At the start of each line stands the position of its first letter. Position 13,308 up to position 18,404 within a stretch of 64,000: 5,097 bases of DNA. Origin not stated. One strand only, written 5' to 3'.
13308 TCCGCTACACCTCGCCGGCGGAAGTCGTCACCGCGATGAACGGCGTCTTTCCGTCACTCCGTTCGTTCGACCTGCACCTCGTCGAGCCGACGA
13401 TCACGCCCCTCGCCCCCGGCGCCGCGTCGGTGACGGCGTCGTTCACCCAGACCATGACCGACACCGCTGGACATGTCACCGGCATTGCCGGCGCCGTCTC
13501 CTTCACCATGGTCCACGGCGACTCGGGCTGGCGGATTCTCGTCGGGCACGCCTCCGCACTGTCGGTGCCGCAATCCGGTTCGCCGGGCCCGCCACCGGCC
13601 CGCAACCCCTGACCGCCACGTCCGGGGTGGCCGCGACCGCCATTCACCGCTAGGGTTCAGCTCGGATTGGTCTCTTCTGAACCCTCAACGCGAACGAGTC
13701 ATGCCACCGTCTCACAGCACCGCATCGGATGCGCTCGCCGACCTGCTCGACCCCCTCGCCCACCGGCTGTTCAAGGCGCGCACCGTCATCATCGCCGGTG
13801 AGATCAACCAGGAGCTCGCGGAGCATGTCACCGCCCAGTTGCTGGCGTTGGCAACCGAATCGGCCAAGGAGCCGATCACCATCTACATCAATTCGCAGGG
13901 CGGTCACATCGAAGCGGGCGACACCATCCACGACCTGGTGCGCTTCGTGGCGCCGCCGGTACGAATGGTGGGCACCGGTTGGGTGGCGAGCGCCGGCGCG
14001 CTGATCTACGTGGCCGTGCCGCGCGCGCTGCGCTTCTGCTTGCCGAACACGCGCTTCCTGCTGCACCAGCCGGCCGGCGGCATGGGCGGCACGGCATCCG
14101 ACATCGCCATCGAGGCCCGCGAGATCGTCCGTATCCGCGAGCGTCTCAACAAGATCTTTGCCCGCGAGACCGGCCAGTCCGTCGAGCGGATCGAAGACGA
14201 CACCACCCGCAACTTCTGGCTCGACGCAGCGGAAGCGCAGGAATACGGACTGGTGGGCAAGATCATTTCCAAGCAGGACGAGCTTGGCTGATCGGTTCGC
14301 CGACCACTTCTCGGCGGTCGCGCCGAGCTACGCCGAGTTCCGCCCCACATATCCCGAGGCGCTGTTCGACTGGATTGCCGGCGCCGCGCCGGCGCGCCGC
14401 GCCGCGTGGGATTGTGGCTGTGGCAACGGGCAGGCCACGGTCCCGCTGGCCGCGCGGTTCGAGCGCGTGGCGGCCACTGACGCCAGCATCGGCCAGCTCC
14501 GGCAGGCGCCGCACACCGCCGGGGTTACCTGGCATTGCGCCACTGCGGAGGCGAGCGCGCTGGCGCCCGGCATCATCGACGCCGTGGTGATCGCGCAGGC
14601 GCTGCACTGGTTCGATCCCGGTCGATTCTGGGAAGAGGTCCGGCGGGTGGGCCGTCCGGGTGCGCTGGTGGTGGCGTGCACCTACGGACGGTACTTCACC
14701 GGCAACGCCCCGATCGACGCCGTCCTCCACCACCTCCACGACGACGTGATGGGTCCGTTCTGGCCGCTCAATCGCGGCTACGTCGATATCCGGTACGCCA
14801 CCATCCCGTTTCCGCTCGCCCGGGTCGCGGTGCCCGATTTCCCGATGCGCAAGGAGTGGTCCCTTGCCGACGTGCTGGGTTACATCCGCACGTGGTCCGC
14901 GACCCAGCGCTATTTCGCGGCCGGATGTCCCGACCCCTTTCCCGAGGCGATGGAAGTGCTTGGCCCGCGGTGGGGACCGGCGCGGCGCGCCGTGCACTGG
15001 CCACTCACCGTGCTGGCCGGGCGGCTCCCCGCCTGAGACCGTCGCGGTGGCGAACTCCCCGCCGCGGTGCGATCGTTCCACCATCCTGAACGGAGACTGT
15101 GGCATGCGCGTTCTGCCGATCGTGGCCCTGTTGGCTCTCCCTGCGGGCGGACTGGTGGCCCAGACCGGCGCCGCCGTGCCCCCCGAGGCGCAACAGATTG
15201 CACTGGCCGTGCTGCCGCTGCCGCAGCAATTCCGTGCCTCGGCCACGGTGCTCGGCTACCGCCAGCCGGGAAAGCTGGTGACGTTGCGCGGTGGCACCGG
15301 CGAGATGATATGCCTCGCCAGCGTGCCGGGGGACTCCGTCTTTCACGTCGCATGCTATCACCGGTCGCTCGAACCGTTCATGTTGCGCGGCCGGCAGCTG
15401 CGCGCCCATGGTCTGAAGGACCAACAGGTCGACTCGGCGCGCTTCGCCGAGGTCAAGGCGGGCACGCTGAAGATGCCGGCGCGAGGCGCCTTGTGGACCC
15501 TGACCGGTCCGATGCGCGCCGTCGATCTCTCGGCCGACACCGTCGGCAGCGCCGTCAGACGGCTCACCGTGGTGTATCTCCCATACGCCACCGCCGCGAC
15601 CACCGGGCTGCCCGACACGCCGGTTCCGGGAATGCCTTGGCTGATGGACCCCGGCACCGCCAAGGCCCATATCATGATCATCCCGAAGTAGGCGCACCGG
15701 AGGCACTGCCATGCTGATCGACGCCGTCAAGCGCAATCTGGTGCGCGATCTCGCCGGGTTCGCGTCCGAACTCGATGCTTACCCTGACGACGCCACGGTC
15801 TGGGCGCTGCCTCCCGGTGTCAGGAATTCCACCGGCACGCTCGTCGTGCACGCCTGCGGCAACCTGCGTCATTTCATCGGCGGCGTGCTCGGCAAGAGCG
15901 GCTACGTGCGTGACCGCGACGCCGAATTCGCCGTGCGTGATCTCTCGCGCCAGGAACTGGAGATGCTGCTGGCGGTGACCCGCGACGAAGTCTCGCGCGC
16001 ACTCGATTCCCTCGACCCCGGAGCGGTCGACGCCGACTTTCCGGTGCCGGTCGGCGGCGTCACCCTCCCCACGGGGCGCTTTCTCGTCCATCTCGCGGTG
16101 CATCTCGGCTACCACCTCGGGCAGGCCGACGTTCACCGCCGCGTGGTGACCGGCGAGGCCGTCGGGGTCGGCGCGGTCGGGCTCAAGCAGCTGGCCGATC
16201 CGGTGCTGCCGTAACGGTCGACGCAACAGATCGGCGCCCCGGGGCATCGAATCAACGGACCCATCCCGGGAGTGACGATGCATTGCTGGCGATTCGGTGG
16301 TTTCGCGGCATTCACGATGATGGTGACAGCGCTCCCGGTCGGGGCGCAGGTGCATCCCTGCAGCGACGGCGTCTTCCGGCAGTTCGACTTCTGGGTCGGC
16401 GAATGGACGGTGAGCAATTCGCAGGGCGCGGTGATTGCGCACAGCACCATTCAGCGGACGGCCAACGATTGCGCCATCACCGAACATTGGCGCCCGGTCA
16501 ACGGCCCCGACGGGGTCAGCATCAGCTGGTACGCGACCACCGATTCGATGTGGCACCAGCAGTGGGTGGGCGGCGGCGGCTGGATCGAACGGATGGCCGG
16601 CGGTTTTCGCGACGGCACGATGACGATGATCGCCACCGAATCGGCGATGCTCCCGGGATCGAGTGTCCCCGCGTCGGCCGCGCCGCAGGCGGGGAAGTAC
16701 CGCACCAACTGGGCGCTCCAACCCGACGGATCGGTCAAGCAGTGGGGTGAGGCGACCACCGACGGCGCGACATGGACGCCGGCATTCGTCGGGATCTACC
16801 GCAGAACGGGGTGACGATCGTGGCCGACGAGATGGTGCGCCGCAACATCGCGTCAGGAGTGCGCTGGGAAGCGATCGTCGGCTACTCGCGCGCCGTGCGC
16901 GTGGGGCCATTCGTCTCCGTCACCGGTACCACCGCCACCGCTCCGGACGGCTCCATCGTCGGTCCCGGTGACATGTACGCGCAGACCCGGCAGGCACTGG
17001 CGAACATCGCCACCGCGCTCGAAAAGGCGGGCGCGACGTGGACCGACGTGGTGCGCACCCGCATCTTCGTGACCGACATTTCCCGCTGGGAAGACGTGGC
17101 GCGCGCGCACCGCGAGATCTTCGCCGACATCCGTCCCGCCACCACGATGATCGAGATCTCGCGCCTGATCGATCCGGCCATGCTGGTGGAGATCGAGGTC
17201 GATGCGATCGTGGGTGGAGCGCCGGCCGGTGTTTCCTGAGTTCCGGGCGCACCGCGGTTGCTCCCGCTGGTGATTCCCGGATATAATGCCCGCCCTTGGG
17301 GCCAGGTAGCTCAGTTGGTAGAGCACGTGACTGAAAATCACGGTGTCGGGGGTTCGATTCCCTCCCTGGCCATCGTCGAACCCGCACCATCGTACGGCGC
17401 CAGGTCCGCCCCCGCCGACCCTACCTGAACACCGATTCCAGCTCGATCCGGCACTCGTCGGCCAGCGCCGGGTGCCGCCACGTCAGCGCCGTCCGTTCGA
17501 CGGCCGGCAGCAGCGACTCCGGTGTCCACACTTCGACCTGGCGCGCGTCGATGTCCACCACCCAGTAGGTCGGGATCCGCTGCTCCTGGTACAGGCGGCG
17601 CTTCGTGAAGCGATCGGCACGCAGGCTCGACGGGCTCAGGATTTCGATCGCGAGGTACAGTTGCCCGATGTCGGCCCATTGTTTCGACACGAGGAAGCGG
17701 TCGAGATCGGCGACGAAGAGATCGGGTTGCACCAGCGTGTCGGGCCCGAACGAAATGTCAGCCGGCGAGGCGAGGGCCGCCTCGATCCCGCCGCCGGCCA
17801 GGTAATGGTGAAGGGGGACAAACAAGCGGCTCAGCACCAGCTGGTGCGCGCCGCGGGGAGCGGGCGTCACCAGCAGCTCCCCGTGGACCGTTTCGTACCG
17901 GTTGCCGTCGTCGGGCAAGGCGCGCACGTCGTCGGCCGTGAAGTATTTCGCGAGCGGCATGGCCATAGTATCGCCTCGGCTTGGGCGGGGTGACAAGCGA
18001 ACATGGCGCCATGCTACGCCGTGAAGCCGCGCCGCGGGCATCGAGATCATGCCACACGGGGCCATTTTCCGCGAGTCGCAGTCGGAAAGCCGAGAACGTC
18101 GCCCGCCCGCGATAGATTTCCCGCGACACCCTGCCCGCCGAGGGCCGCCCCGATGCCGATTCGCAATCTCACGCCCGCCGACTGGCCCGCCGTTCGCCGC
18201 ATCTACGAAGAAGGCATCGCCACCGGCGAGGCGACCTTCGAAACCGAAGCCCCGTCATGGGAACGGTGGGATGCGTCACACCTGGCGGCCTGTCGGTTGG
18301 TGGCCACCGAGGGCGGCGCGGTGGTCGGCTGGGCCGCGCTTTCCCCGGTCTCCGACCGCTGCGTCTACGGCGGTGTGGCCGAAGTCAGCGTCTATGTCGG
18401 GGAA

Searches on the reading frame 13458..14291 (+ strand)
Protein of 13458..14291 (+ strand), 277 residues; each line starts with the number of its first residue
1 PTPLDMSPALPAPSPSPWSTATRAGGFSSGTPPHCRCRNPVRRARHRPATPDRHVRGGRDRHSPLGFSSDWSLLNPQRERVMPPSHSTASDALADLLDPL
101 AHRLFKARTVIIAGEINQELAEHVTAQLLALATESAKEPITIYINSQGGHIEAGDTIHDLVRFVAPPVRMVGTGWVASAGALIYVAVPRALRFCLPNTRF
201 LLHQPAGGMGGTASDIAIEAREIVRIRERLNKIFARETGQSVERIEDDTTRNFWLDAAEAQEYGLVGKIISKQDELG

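Call 49: search_protein_families(library=pfam, proteins=[window:13458-14291:+], max_evalue=0.0001)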
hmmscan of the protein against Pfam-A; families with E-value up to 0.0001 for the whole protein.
window:13458-14291:+ (277 aa): 1 family
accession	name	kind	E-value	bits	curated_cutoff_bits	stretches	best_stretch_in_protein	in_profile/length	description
PF00574.28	CLP_protease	-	1.1e-62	211.6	20.2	1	101-272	10-181/182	Clp protease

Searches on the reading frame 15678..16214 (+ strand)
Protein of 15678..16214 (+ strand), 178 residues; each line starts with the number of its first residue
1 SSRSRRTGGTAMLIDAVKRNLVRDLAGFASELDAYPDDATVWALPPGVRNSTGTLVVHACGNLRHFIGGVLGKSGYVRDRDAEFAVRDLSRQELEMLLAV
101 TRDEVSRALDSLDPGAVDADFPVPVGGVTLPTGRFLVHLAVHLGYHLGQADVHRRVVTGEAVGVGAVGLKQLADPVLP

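Call 49: search_protein_families(library=pfam, proteins=[window:15678-16214:+], max_evalue=0.0001)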
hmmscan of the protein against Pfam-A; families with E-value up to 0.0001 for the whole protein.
window:15678-16214:+ (178 aa): 3 families
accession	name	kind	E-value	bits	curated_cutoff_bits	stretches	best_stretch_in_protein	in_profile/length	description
PF12867.12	DinB_2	-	8e-08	33.2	24.8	1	28-150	9-128/128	DinB superfamily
PF04978.18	MST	-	1.6e-06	29.1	27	1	33-159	18-149/149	Mycothiol-S-transferase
PF07609.16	DUF1572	-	1.2e-05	25.5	23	1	30-144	23-140/163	Protein of unknown function (DUF1572)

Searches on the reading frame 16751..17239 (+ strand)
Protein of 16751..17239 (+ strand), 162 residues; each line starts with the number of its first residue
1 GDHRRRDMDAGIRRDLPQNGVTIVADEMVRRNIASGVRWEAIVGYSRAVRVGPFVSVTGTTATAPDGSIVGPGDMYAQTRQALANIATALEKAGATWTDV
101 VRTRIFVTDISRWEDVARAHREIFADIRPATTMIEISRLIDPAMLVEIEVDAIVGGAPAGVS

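Call 71: search_protein_families(library=pfam, proteins=[window:16751-17239:+], max_evalue=0.0001)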
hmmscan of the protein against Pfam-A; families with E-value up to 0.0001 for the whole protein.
window:16751-17239:+ (162 aa): 1 family
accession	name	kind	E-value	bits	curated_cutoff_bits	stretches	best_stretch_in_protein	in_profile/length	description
PF01042.26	Ribonuc_L-PSP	-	3.8e-31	108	27.3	1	39-154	5-121/121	Endoribonuclease L-PSP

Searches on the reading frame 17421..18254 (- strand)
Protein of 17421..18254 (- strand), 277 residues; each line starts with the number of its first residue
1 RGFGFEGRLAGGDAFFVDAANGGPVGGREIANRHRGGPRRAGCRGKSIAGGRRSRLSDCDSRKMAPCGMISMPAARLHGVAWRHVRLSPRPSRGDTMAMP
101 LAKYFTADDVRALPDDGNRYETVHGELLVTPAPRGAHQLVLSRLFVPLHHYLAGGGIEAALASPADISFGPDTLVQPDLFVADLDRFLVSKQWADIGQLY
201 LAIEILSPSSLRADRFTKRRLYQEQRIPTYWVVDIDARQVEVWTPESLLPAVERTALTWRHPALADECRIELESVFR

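Call 49: search_protein_families(library=pfam, proteins=[window:17421-18254:-], max_evalue=0.0001)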
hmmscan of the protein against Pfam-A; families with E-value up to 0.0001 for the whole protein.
window:17421-18254:- (277 aa): 1 family
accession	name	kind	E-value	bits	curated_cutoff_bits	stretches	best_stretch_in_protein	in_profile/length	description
PF05685.18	Uma2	-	8.6e-26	90.9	27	1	108-249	2-148/172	Putative restriction endonuclease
